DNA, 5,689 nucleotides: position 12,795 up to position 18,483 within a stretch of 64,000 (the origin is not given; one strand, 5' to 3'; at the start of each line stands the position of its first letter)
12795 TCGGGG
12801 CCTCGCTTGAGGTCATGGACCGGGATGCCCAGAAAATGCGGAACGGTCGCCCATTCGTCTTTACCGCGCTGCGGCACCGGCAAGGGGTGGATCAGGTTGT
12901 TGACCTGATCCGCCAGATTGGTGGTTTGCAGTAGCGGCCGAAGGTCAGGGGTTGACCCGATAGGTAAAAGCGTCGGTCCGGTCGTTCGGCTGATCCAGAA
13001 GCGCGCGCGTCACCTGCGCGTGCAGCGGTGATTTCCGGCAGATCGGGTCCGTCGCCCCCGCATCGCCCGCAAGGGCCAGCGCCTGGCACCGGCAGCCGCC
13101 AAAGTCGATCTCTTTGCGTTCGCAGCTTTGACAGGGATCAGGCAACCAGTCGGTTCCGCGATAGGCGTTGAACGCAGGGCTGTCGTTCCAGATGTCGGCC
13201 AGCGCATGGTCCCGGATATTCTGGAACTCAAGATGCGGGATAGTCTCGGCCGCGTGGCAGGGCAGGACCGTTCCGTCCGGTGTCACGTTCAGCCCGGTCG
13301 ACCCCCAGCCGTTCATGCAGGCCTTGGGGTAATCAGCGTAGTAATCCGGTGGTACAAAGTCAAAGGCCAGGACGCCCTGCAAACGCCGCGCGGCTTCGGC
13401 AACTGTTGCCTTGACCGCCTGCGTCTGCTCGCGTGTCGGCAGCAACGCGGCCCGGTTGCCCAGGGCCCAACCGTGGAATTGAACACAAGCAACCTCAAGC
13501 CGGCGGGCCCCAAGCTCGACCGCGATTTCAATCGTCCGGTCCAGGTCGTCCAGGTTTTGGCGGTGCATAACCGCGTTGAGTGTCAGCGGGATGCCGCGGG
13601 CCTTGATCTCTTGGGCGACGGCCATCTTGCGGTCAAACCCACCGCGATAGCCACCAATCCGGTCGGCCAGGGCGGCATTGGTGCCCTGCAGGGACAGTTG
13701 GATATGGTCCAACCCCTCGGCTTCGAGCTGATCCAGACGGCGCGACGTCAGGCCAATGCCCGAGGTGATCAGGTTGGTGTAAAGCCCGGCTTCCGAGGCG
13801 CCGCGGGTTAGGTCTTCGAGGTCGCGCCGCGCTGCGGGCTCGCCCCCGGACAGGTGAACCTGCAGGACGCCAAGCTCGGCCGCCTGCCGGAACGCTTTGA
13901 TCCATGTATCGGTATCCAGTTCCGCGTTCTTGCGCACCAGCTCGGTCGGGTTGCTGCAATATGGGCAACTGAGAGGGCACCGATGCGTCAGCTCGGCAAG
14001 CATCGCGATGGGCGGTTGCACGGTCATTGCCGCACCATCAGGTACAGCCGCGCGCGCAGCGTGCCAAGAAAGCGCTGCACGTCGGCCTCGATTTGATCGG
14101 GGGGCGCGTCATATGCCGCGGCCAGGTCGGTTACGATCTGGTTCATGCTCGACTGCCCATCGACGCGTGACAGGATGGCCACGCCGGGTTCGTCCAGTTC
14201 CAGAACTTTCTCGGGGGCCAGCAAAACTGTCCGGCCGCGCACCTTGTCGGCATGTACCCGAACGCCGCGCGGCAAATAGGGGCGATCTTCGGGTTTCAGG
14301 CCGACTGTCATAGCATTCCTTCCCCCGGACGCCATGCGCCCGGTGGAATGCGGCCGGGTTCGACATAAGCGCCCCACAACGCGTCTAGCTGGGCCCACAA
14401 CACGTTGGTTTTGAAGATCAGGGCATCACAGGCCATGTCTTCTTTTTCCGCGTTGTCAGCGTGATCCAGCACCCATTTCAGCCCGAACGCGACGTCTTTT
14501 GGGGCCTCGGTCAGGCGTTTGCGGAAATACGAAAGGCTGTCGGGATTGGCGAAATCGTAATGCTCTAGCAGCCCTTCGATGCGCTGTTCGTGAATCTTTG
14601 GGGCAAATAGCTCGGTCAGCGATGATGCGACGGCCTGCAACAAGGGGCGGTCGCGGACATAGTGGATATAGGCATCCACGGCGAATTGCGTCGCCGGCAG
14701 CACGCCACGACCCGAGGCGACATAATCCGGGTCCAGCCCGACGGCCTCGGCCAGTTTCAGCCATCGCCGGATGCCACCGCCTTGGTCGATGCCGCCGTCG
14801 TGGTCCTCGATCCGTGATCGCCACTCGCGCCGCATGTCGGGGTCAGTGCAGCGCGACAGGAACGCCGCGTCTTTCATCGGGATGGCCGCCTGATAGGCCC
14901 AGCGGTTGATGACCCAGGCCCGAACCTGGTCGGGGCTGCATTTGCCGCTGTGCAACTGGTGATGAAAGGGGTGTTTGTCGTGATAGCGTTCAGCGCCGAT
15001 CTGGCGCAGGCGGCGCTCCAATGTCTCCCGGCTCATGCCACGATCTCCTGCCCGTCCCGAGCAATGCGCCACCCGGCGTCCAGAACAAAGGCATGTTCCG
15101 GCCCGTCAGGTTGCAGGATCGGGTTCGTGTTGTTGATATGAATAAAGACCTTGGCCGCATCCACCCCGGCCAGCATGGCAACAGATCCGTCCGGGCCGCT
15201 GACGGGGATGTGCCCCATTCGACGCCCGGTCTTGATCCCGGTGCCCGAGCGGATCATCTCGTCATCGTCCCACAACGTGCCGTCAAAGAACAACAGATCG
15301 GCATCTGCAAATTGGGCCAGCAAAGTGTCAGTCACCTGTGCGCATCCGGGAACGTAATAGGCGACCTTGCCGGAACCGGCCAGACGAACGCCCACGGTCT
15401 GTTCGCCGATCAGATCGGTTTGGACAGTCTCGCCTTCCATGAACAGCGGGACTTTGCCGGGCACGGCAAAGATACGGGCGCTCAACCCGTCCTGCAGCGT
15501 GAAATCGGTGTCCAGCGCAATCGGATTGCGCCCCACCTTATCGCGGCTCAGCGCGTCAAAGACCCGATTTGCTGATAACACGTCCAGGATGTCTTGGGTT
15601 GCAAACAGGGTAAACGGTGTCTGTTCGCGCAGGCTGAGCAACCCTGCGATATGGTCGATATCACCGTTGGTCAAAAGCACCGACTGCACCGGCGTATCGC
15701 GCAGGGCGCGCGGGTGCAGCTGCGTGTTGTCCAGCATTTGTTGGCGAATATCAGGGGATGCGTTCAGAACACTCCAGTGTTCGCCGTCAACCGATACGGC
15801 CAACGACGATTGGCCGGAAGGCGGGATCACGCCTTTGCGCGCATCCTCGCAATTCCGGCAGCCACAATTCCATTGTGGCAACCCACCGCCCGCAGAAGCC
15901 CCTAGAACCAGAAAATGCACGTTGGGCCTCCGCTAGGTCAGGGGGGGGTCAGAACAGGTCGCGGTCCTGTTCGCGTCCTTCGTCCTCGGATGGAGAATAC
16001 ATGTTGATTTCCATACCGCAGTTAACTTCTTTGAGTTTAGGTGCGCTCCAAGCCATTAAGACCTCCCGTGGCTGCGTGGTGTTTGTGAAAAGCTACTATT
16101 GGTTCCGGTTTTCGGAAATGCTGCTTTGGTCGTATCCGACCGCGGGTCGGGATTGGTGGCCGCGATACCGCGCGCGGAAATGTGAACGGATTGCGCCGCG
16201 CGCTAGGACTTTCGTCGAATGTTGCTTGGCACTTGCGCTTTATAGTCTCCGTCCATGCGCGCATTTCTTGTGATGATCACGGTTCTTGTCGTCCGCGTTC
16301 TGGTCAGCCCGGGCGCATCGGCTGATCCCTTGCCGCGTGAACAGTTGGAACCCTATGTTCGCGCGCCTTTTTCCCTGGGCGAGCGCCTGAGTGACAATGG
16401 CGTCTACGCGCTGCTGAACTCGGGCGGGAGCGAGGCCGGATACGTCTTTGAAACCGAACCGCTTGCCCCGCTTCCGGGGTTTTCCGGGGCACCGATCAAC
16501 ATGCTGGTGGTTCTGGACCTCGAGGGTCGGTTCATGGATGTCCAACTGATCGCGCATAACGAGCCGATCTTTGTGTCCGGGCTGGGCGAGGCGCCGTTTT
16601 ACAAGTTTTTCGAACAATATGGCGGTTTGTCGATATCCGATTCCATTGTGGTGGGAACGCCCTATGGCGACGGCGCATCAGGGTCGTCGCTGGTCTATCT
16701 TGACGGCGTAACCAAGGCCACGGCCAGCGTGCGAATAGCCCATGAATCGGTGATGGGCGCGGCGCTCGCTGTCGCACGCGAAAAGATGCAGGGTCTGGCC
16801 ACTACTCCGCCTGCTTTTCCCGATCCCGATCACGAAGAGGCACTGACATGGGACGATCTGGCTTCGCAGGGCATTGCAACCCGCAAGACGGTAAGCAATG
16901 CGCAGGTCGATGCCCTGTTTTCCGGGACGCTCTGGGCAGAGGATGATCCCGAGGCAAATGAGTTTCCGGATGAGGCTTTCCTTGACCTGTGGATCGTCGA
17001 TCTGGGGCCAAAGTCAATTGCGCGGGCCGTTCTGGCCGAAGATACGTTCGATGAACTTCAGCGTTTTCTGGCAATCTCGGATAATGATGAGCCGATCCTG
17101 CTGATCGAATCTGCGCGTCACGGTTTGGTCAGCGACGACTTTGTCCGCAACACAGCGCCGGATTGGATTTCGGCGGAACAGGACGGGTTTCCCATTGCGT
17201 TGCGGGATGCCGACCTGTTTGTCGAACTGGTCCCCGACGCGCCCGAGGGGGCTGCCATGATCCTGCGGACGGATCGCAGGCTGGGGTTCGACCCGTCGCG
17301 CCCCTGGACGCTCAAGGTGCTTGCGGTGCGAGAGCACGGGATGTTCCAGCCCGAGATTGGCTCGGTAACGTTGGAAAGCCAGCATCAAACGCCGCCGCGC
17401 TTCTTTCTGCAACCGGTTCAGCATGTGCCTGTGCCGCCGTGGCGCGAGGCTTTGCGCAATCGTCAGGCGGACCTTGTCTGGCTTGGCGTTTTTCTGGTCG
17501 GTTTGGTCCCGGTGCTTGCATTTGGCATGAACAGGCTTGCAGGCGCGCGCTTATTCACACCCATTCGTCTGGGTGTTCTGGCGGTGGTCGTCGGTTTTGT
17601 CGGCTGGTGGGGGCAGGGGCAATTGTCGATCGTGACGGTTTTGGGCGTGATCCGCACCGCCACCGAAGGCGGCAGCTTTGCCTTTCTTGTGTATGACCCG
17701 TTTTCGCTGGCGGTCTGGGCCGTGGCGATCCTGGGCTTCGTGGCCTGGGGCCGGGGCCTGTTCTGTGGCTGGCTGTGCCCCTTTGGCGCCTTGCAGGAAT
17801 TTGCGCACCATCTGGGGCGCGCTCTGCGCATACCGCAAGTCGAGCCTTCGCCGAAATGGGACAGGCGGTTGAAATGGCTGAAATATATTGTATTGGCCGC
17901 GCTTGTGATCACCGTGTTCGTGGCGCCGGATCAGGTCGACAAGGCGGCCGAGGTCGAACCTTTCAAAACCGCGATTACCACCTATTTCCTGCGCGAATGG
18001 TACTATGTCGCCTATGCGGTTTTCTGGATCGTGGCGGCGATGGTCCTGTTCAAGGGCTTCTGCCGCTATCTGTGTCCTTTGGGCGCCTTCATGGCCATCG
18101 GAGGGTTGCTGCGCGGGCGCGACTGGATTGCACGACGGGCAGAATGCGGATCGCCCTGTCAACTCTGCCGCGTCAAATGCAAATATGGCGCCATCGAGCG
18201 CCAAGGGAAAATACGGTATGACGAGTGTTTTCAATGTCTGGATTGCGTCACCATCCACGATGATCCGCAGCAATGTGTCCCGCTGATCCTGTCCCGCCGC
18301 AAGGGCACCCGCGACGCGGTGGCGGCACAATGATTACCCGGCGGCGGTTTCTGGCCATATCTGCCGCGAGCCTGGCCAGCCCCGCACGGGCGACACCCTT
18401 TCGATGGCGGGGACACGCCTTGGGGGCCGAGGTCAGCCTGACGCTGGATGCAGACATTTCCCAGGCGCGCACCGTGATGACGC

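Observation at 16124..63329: Candidate regulon: a 12-bp box links pqqA, the PQQ dehydrogenase, cytochrome c and the Sel1 gene across 40 kb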

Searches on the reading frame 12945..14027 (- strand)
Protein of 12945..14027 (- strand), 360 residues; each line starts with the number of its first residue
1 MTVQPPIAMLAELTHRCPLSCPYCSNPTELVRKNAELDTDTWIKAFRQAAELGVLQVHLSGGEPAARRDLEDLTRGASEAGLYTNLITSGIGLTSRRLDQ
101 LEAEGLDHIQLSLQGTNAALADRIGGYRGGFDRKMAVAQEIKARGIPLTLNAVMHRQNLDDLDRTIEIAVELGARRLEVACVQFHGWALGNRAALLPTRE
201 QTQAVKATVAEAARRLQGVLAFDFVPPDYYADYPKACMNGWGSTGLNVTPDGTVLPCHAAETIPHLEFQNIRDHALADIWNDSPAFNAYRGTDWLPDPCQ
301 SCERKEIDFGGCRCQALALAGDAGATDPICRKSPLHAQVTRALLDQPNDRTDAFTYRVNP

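Call 10: search_protein_families(library=pfam, proteins=[window:12945-14027:-])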
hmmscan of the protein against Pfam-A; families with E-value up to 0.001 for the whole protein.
window:12945-14027:- (360 aa): 3 families
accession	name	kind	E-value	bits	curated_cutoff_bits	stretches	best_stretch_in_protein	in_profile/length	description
PF04055.27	Radical_SAM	-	2.3e-26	93.4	29.5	1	13-167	3-164/166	Radical SAM superfamily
PF13186.11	SPASM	-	1.1e-10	42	21.5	1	237-303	1-67/67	Iron-sulfur cluster-binding domain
PF01261.30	AP_endonuc_2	-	0.0005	20.3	31.1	0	153-210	61-112/249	Xylose isomerase-like TIM barrel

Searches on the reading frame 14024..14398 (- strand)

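Call 10: search_protein_families(library=pfam, proteins=[window:14024-14398:-])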
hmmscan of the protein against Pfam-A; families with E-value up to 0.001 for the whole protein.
window:14024-14398:- (124 aa): 1 family
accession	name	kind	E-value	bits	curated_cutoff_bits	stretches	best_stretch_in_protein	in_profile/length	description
PF05402.18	PqqD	-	4.6e-16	59.3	23.4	1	57-117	2-64/67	Coenzyme PQQ synthesis protein D (PqqD)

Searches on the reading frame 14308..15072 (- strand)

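Call 10: search_protein_families(library=pfam, proteins=[window:14308-15072:-])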
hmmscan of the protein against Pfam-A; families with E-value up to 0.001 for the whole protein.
window:14308-15072:- (254 aa): 1 family
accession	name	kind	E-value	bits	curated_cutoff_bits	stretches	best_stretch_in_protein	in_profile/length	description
PF03070.21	TENA_THI-4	-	1.3e-51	175.8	22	1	20-230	2-209/210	TENA/THI-4/PQQC family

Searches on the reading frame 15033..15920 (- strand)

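Call 10: search_protein_families(library=pfam, proteins=[window:15033-15920:-])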
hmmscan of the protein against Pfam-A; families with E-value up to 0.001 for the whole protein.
window:15033-15920:- (295 aa): 2 families
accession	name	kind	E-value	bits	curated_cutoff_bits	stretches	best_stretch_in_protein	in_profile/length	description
PF12706.13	Lactamase_B_2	-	6.6e-37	127.5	27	1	48-262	1-200/200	Beta-lactamase superfamily domain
PF00753.33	Lactamase_B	-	1.4e-06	28.8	22.7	1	68-148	34-97/196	Metallo-beta-lactamase superfamily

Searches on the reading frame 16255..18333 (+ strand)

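Call 10: search_protein_families(library=pfam, proteins=[window:16255-18333:+])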
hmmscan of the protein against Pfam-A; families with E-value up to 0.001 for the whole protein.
window:16255-18333:+ (692 aa): 1 family
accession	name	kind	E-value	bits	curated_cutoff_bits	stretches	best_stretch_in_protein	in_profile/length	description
PF12801.12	Fer4_5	-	3.4e-13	49.8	22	1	481-527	2-48/48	4Fe-4S binding domain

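Call 40: search_protein_families(library=ncbifam, proteins=[window:16255-18333:+], max_evalue=0.000001)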
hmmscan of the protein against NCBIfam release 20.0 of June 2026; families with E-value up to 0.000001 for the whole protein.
window:16255-18333:+ (692 aa): 3 families
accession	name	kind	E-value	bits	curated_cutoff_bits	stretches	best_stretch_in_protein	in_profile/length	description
NF046105.1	TransRegNosR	equivalog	1e-132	443.8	1000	1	41-683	31-680/680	transcriptional regulator NosR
TIGR02163.1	napH_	subfamily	3.1e-13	49.8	213.05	1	489-667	66-245/255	NapH/MauN family ferredoxin-type protein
NF007013.0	PRK09477.1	equivalog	3.1e-10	39.6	234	1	495-667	96-268/286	quinol dehydrogenase ferredoxin subunit NapH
